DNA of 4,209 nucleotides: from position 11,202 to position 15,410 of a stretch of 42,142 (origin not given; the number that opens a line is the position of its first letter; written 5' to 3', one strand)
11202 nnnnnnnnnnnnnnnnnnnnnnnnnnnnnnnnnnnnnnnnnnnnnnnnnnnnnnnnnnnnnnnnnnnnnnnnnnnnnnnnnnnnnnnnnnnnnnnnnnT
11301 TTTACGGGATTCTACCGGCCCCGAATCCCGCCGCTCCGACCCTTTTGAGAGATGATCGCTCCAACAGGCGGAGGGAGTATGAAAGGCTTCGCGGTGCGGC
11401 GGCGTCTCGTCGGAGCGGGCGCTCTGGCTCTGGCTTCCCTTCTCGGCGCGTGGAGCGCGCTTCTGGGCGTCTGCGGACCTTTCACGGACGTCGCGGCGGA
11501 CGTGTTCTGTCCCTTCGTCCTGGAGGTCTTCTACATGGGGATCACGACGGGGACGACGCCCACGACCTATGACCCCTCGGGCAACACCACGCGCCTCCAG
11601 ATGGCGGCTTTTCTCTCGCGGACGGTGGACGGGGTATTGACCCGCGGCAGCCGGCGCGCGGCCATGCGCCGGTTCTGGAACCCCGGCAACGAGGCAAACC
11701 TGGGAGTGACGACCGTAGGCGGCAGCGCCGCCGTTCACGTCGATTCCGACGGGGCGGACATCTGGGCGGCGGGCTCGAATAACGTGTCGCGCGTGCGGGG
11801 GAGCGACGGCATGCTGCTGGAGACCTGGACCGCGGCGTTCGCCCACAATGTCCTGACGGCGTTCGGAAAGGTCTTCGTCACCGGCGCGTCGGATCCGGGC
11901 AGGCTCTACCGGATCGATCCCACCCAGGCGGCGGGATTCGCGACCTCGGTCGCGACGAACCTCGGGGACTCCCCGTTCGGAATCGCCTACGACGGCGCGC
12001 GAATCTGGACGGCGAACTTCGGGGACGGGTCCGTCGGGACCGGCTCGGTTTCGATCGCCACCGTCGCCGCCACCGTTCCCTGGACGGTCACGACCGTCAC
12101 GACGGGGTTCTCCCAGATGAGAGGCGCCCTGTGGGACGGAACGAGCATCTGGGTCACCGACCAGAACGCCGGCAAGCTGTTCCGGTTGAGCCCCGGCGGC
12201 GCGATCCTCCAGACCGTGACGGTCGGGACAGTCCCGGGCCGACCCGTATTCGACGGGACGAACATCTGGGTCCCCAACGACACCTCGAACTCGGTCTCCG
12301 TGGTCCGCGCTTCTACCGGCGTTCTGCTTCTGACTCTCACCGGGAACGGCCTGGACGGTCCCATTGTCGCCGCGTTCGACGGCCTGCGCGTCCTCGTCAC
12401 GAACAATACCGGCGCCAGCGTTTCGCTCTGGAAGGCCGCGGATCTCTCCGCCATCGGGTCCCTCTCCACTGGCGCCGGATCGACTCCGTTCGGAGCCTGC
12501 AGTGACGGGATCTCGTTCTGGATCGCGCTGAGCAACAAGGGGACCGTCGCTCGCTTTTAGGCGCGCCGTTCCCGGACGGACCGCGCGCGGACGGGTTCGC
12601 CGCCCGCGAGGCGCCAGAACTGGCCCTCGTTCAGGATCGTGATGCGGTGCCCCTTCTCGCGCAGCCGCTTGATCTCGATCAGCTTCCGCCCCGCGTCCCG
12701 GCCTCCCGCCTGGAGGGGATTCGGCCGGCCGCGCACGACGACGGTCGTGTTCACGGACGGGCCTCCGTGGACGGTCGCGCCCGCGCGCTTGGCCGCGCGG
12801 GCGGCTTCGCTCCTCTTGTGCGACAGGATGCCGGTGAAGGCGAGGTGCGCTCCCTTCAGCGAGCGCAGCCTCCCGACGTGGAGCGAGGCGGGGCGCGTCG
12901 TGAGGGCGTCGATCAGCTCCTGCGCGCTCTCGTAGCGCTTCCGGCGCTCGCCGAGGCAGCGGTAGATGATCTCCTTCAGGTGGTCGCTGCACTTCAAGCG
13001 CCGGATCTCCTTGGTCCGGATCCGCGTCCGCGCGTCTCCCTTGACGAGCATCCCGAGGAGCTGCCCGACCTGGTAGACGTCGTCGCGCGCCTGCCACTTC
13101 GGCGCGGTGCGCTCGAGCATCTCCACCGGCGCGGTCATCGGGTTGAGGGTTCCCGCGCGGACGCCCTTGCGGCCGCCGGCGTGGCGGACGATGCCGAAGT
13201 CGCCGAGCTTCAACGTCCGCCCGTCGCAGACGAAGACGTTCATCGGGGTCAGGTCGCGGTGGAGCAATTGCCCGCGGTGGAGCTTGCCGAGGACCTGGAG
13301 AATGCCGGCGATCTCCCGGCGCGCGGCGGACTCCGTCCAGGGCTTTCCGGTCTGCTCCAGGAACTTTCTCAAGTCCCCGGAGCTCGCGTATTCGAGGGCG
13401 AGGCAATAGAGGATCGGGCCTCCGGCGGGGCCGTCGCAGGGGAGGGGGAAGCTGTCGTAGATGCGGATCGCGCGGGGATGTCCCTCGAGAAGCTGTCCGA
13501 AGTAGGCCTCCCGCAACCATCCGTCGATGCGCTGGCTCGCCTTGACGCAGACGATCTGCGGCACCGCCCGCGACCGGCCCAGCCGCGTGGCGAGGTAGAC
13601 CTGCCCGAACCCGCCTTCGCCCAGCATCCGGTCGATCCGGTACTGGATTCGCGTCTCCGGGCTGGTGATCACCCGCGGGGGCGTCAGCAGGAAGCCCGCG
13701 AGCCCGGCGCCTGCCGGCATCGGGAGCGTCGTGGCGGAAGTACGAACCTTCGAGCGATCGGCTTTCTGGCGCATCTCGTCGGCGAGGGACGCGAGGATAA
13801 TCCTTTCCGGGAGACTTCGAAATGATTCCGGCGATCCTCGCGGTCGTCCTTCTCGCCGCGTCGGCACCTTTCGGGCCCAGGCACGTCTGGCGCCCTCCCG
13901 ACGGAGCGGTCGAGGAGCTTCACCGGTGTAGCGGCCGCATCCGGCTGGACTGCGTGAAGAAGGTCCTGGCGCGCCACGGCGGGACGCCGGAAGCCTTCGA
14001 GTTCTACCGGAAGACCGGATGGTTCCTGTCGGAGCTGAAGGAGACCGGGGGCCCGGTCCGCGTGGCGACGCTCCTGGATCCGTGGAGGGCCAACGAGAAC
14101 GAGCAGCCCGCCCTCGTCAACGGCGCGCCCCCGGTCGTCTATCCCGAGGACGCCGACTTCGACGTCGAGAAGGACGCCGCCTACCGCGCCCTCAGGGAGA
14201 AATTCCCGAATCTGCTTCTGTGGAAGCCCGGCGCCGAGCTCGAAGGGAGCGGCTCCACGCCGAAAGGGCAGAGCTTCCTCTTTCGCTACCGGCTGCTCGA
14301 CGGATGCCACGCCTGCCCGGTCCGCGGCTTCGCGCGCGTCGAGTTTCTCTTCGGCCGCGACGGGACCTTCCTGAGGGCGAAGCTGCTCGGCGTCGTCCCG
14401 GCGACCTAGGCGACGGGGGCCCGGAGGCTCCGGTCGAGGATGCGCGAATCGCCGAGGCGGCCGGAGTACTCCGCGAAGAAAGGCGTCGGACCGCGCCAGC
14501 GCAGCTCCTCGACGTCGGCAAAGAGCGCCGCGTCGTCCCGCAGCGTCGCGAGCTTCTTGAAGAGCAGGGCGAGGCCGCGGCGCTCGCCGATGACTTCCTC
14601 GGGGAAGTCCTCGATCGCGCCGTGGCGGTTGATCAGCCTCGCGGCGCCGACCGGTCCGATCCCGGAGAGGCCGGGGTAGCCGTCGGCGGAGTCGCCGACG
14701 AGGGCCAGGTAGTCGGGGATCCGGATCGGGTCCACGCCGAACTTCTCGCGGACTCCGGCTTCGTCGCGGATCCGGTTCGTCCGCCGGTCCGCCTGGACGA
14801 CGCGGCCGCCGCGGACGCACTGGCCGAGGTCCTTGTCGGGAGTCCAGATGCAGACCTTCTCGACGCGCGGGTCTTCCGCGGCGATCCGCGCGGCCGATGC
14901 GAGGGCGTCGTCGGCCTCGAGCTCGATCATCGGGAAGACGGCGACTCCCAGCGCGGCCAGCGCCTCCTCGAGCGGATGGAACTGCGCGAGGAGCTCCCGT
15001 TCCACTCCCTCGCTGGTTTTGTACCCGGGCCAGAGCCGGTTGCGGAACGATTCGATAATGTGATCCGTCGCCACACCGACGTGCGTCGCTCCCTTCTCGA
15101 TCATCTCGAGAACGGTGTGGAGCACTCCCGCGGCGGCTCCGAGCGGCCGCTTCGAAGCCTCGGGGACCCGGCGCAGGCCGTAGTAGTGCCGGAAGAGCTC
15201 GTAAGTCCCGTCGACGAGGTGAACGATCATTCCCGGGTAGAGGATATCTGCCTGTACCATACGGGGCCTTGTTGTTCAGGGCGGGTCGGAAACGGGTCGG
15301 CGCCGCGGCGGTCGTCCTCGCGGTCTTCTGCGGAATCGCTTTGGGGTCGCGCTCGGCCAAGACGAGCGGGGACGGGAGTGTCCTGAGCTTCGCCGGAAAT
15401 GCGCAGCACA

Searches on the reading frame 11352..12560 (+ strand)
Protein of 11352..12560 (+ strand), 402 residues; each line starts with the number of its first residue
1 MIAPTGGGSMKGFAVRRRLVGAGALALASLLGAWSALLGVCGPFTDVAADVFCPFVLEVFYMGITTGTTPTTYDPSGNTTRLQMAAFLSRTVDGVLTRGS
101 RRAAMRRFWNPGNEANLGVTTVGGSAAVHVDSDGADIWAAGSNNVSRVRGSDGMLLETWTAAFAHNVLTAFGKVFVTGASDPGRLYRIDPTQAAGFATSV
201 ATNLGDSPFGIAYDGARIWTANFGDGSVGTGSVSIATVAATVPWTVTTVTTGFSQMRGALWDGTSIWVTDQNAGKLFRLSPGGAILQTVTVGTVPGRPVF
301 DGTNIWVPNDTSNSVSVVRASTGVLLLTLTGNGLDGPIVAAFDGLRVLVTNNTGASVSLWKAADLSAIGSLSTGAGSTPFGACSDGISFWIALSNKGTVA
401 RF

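Call 16: search_protein_families(library=pfam, proteins=[window:11352-12560:+])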
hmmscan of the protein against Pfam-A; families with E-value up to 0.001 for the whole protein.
window:11352-12560:+ (402 aa): 1 family
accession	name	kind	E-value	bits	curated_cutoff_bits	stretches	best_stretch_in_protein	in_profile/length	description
PF00395.25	SLH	-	0.0002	21.7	20.8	1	43-85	1-44/44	S-layer homology domain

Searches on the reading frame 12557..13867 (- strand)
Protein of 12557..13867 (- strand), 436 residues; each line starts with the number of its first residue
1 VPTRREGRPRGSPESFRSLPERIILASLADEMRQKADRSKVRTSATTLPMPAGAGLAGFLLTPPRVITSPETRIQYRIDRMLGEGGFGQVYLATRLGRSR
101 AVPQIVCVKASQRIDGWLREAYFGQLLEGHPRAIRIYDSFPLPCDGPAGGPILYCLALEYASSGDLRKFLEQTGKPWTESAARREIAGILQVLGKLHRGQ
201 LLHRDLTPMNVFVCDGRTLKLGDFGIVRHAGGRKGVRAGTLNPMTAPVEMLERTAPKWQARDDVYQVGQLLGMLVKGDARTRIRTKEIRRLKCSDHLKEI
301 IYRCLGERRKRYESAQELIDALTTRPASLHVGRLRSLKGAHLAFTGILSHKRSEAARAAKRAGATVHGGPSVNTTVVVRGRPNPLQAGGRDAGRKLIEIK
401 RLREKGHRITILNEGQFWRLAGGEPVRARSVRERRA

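Call 16: search_protein_families(library=pfam, proteins=[window:12557-13867:-])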
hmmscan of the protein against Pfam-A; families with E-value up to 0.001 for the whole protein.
window:12557-13867:- (436 aa): 2 families
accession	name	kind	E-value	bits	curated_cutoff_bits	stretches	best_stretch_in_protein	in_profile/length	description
PF00069.31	Pkinase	-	5.1e-22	79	31.7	1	76-295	1-212/263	Protein kinase domain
PF07714.23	PK_Tyr_Ser-Thr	-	2.6e-15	56.9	23.1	1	78-268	3-191/258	Protein tyrosine and serine/threonine kinase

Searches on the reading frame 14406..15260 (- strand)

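Call 16: search_protein_families(library=pfam, proteins=[window:14406-15260:-])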
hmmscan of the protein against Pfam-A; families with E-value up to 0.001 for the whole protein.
window:14406-15260:- (284 aa): 2 families
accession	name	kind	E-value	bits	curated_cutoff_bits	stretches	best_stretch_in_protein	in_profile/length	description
PF02739.22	5_3_exonuc_N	-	3.1e-28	99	34.3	1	14-175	3-164/164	5'-3' exonuclease, N-terminal resolvase-like domain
PF01367.25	5_3_exonuc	-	3.1e-15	56.9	40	1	176-258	1-94/97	5'-3' exonuclease, C-terminal SAM fold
